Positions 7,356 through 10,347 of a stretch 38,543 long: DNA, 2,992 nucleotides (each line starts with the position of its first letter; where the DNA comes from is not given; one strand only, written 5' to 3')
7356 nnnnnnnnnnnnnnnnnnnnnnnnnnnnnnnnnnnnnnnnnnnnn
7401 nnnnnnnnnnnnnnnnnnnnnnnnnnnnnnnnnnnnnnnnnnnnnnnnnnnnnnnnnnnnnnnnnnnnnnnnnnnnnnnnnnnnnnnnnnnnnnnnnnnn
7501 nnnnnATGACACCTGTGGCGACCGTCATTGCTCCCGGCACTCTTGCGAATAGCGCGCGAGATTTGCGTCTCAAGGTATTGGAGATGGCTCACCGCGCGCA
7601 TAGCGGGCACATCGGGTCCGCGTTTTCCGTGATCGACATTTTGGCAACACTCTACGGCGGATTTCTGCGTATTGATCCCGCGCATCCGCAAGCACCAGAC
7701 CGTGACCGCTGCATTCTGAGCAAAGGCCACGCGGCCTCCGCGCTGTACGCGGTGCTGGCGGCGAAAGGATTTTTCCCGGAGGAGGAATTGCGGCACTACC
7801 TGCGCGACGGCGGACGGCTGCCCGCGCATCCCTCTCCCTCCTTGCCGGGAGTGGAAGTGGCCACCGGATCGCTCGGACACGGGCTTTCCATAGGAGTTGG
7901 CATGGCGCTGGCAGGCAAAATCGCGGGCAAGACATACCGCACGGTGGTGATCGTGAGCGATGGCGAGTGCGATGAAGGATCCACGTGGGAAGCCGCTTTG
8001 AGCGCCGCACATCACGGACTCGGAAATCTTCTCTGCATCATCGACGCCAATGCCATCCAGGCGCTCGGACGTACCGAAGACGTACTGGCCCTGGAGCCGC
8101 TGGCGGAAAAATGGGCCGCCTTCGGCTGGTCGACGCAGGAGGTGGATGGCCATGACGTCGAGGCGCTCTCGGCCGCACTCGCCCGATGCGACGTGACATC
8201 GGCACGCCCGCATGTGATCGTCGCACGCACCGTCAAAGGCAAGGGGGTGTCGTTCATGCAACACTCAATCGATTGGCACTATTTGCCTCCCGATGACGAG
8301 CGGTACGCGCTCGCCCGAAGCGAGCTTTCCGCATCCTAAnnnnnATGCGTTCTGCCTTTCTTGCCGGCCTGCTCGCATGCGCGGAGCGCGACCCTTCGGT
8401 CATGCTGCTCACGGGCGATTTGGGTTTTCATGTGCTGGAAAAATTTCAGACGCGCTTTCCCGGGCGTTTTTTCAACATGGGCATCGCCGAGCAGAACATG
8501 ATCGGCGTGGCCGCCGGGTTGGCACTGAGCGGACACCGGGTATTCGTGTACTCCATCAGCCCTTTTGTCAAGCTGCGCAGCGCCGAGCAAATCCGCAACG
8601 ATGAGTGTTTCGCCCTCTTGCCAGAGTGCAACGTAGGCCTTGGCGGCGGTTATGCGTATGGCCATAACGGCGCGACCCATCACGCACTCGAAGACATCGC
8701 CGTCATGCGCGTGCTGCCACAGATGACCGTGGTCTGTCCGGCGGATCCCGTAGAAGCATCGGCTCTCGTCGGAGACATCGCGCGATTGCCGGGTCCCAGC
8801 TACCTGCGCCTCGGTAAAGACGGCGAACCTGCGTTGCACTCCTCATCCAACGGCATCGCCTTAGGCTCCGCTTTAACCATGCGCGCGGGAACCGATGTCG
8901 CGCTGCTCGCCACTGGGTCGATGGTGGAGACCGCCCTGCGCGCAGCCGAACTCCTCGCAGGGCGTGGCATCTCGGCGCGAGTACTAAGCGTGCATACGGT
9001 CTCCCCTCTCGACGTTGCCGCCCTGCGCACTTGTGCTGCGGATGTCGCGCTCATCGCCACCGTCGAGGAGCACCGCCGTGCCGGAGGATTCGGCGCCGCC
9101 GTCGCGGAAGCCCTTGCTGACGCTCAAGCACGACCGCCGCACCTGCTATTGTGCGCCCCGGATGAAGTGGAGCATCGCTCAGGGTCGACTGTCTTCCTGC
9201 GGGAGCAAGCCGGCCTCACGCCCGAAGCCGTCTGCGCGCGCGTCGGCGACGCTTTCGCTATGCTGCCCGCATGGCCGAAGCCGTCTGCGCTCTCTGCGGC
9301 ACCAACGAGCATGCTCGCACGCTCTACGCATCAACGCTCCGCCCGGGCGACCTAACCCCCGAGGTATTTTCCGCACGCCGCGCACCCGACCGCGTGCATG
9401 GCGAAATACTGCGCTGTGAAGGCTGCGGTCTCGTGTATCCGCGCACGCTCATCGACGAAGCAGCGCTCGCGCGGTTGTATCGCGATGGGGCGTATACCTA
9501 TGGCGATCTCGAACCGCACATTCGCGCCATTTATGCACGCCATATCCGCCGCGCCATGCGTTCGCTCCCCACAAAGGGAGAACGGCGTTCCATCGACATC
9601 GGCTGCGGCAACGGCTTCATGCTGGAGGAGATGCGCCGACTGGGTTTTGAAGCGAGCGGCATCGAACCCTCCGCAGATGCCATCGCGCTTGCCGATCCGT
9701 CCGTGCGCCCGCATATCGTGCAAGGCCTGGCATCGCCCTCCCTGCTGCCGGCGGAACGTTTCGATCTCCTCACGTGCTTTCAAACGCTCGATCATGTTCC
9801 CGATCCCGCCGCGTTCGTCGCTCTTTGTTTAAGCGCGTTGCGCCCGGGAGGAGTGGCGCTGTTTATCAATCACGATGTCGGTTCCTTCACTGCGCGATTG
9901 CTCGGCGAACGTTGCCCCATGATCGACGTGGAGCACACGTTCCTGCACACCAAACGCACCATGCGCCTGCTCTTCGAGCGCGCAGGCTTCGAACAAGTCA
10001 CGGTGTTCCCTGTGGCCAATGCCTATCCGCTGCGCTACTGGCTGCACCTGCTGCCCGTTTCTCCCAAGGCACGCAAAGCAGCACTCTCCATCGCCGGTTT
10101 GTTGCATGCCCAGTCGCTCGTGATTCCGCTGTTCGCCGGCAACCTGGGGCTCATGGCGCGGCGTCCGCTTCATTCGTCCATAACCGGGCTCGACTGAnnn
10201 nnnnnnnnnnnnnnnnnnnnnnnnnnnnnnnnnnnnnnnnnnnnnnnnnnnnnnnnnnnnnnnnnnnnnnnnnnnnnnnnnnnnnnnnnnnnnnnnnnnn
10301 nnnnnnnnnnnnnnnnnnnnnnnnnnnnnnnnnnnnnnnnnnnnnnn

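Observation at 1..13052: Envelope-glycosylation supercluster built around TPR-tailed GT-C-like membrane proteins, flanked by candidate secreted substrates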

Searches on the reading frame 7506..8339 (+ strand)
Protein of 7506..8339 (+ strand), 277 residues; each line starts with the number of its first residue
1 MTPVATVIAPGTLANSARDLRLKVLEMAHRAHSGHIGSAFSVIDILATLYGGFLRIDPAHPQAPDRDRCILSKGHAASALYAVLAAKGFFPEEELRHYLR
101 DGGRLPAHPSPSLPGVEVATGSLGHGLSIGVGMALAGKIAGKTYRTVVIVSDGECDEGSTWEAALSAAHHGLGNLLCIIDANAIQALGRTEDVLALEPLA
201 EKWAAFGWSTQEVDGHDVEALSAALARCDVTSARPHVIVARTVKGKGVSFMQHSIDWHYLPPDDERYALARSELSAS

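Call 5: search_protein_families(library=pfam, proteins=[window:7506-8339:+], max_evalue=0.01)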
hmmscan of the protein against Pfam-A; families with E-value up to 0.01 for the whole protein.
window:7506-8339:+ (277 aa): 4 families
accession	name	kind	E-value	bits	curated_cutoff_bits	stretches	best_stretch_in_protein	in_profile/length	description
PF00456.26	Transketolase_N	-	7.3e-47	160.4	22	1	17-272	6-273/334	Transketolase, thiamine diphosphate binding domain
PF13292.11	DXP_synthase_N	-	2.9e-08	33.8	21.2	1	12-184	17-173/274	1-deoxy-D-xylulose-5-phosphate synthase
PF00676.26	E1_dh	-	2.3e-05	23.9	22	1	119-224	99-203/300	Dehydrogenase E1 component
PF09364.15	XFP_N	-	0.0021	17.4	23.7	1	103-227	122-246/364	XFP N-terminal domain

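Call 9: search_protein_families(library=ncbifam, proteins=[window:7506-8339:+], max_evalue=0.01)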
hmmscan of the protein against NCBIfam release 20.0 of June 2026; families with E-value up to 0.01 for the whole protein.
window:7506-8339:+ (277 aa): 14 families
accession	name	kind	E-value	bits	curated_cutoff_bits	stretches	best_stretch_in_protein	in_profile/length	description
NF004559.0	PRK05899.2-5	equivalog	1.5e-83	281.1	488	1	12-275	17-280/627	transketolase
NF004556.0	PRK05899.2-2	equivalog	4.6e-66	223.4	575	1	12-275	16-277/639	transketolase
TIGR00232.1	tktlase_bact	equivalog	1.1e-49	169.4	682.25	1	19-274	6-273/654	transketolase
NF004558.0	PRK05899.2-4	equivalog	9.4e-39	133.3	788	1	20-267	10-263/651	transketolase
TIGR00759.1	aceE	equivalog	2e-10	39.3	859.9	2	31-183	99-258/885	pyruvate dehydrogenase (acetyl-transferring), homodimeric type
TIGR03186.1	AKGDH_not_PDH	exception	2.1e-10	39.6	1408.3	2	28-188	96-263/889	alpha-ketoglutarate dehydrogenase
TIGR00204.1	dxs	equivalog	6.8e-10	38.1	465.95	1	13-183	18-172/616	1-deoxy-D-xylulose-5-phosphate synthase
TIGR03182.1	PDH_E1_alph_y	equivalog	2.7e-09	36.4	393.85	1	121-250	110-241/315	pyruvate dehydrogenase (acetyl-transferring) E1 component subunit alpha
NF003933.0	PRK05444.2-2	equivalog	2.2e-08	33.1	395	1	120-250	117-255/606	1-deoxy-D-xylulose-5-phosphate synthase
NF003616.0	PRK05261.1-1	subfamily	2.4e-07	29.4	777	1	104-215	124-235/788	phosphoketolase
TIGR03181.1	PDH_E1_alph_x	equivalog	3.3e-07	29.5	411.35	1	123-226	124-226/341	pyruvate dehydrogenase (acetyl-transferring) E1 component subunit alpha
NF008968.0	PRK12315.1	subfamily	0.00014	20.3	510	1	126-262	119-264/582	1-deoxy-D-xylulose-5-phosphate synthase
NF003619.0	PRK05261.1-4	subfamily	0.0022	16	962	1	103-227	134-258/799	phosphoketolase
NF005485.1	PRK07092.1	equivalog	0.0062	15.4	493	1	118-198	393-467/523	benzoylformate decarboxylase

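Call 53: search_solved_structures(query=window:7506-8339:+, max_evalue=1e-20)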
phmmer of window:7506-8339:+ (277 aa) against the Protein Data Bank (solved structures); distinct sequences matched with E-value up to 1e-20: 41.
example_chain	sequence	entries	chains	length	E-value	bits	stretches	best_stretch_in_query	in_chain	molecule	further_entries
6yak_AAA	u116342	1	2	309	1.5e-70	240.9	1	17-275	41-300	N-terminal component of the split chain transketolase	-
3ooy_A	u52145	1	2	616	9.4e-44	153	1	13-261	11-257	Transketolase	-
3mos_A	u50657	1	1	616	9.9e-44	152.9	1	13-261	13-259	Transketolase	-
4kxu_A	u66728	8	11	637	1.1e-43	152.8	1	13-261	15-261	Transketolase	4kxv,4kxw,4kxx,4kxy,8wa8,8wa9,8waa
6rjb_A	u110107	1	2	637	1.1e-43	152.8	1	13-261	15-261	Transketolase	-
6ha3_A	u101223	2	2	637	2.8e-43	151.5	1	13-261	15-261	Transketolase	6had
8r3o_A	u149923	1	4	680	2.1e-36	128.9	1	17-274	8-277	Transketolase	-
2e6k_A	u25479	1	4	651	4.7e-35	124.5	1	18-261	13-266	Transketolase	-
7wrr_A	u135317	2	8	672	5e-35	124.4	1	18-261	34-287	Transketolase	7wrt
1gpu_A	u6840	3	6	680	2.8e-33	118.6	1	19-266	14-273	TRANSKETOLASE 1 | TRANSKETOLASE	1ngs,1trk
1tka_A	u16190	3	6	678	2.9e-33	118.6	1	19-266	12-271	TRANSKETOLASE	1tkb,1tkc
1ay0_A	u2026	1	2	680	4e-33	118.2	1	19-266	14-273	TRANSKETOLASE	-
5vrb_A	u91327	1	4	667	1.2e-32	116.5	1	19-264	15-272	Transketolase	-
3m34_A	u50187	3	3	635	1.4e-32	116.3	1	14-268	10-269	Transketolase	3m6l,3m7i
3l84_A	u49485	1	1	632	1.5e-32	116.2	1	15-268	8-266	Transketolase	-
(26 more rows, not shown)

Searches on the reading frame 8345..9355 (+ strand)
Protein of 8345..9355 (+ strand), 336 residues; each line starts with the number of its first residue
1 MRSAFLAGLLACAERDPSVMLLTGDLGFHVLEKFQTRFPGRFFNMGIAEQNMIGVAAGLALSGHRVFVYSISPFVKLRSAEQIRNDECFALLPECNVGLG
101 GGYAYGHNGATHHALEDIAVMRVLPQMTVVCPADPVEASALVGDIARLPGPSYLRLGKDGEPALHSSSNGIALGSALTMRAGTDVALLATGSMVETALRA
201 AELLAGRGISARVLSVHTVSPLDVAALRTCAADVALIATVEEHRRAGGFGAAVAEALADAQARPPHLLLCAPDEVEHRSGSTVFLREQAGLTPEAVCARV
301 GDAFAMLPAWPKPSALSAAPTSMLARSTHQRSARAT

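Call 5: search_protein_families(library=pfam, proteins=[window:8345-9355:+], max_evalue=0.01)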
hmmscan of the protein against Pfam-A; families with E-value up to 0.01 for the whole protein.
window:8345-9355:+ (336 aa): 4 families
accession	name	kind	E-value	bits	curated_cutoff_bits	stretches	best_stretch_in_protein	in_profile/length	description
PF02779.29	Transket_pyr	-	2.1e-30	106.1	27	1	1-158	5-169/174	Transketolase, pyrimidine binding domain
PF02780.25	Transketolase_C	-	1.3e-26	93.3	25.9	1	174-296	1-124/124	Transketolase, C-terminal domain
PF22613.1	Transketolase_C_1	-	1.9e-07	31.7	27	1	182-222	11-51/113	Transketolase-like TK C-terminal domain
PF17147.9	PFOR_II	-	0.0018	19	27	1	184-256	2-74/102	Pyruvate:ferredoxin oxidoreductase core domain II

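Call 9: search_protein_families(library=ncbifam, proteins=[window:8345-9355:+], max_evalue=0.01)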
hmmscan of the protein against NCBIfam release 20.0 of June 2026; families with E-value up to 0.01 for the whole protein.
window:8345-9355:+ (336 aa): 10 families
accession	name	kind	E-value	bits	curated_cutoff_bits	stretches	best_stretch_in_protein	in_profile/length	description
NF004559.0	PRK05899.2-5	equivalog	1.2e-55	188.9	488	1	2-300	321-620/627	transketolase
TIGR00204.1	dxs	equivalog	6.3e-40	137.3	465.95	1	8-300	319-611/616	1-deoxy-D-xylulose-5-phosphate synthase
NF003933.0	PRK05444.2-2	equivalog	1.3e-30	106.5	395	1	30-304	325-605/606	1-deoxy-D-xylulose-5-phosphate synthase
NF008968.0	PRK12315.1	subfamily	7.1e-25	87.3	510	1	27-261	308-541/582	1-deoxy-D-xylulose-5-phosphate synthase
NF004556.0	PRK05899.2-2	equivalog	1.2e-24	86.5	575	1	19-302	348-636/639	transketolase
TIGR00232.1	tktlase_bact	equivalog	1.1e-17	63.6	682.25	1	34-222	390-580/654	transketolase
NF006667.0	PRK09212.1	subfamily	2.9e-14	52.7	321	1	36-258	46-277/327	pyruvate dehydrogenase complex E1 component subunit beta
NF008854.0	PRK11892.1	equivalog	9.4e-13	47.6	454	1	33-258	185-416/464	pyruvate dehydrogenase complex E1 component subunit beta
NF004558.0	PRK05899.2-4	equivalog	3.4e-10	38.9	788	1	33-220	384-573/651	transketolase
NF007201.0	PRK09622.1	equivalog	6.4e-06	25.3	590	1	183-260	268-348/405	2-oxoacid:ferredoxin oxidoreductase subunit alpha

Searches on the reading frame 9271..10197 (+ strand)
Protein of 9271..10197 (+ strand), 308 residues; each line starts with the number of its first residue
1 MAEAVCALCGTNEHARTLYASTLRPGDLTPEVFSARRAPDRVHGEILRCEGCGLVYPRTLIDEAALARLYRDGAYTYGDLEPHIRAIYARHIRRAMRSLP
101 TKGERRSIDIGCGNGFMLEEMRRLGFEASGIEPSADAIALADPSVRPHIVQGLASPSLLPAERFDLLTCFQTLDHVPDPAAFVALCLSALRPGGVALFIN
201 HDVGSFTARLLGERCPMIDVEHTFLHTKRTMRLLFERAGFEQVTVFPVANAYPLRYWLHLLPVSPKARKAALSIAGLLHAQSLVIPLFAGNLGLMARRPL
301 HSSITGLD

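Call 5: search_protein_families(library=pfam, proteins=[window:9271-10197:+], max_evalue=0.01)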
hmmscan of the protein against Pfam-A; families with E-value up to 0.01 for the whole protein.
window:9271-10197:+ (308 aa): 6 families
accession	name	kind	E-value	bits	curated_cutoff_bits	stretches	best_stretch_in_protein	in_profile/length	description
PF13489.12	Methyltransf_23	-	1.9e-24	86.7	27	1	90-244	11-163/164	Methyltransferase domain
PF08241.18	Methyltransf_11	-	9e-15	55.5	21.2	1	108-198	1-95/95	Methyltransferase domain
PF13649.12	Methyltransf_25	-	2.1e-11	44.8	27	1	109-194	3-97/97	Methyltransferase domain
PF08242.18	Methyltransf_12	-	6.2e-11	43.3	30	1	108-195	1-97/98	Methyltransferase domain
PF13847.12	Methyltransf_31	-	7.1e-10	39.2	27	1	105-203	5-114/145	Methyltransferase domain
PF07021.18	MetW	-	0.00092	19.3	21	1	105-181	15-93/193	Methionine biosynthesis protein MetW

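Call 9: search_protein_families(library=ncbifam, proteins=[window:9271-10197:+], max_evalue=0.01)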
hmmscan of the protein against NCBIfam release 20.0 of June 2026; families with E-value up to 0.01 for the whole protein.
window:9271-10197:+ (308 aa): 9 families
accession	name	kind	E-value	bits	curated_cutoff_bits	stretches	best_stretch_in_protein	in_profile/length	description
TIGR01983.1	UbiG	equivalog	3.1e-14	52.8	102.95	1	103-210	49-165/228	bifunctional 2-polyprenyl-6-hydroxyphenol methylase/3-demethylubiquinol 3-O-methyltransferase UbiG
NF045667.1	MTase_DVU1556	equivalog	3.8e-10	39.6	155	1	92-241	11-161/213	DVU_1556 family methyltransferase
TIGR04345.1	ovoA_Cterm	equivalog_domain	0.00019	21.1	170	0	162-195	133-166/242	putative 4-mercaptohistidine N1-methyltransferase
TIGR02072.1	BioC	equivalog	0.00032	20.6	184.95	1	101-198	29-132/244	malonyl-ACP O-methyltransferase BioC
NF043040.1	corrin_prot_MT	hypoth_equivalog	0.00087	18.8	180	1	92-230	30-180/216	corrinoid protein-associated methyltransferase CpaM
TIGR00452.1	TIGR00452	equivalog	0.0019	17.1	275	1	95-246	109-268/316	tRNA 5-methoxyuridine(34)/uridine 5-oxyacetic acid(34) synthase CmoB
TIGR02021.1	BchM-ChlM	equivalog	0.004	16.6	158.9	1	92-179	41-134/218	magnesium protoporphyrin IX methyltransferase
TIGR04543.1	ketoArg_3Met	equivalog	0.0041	16.2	425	1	92-144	139-192/336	2-ketoarginine methyltransferase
TIGR02081.1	metW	equivalog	0.0061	16.1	189.5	0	105-177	15-89/194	methionine biosynthesis protein MetW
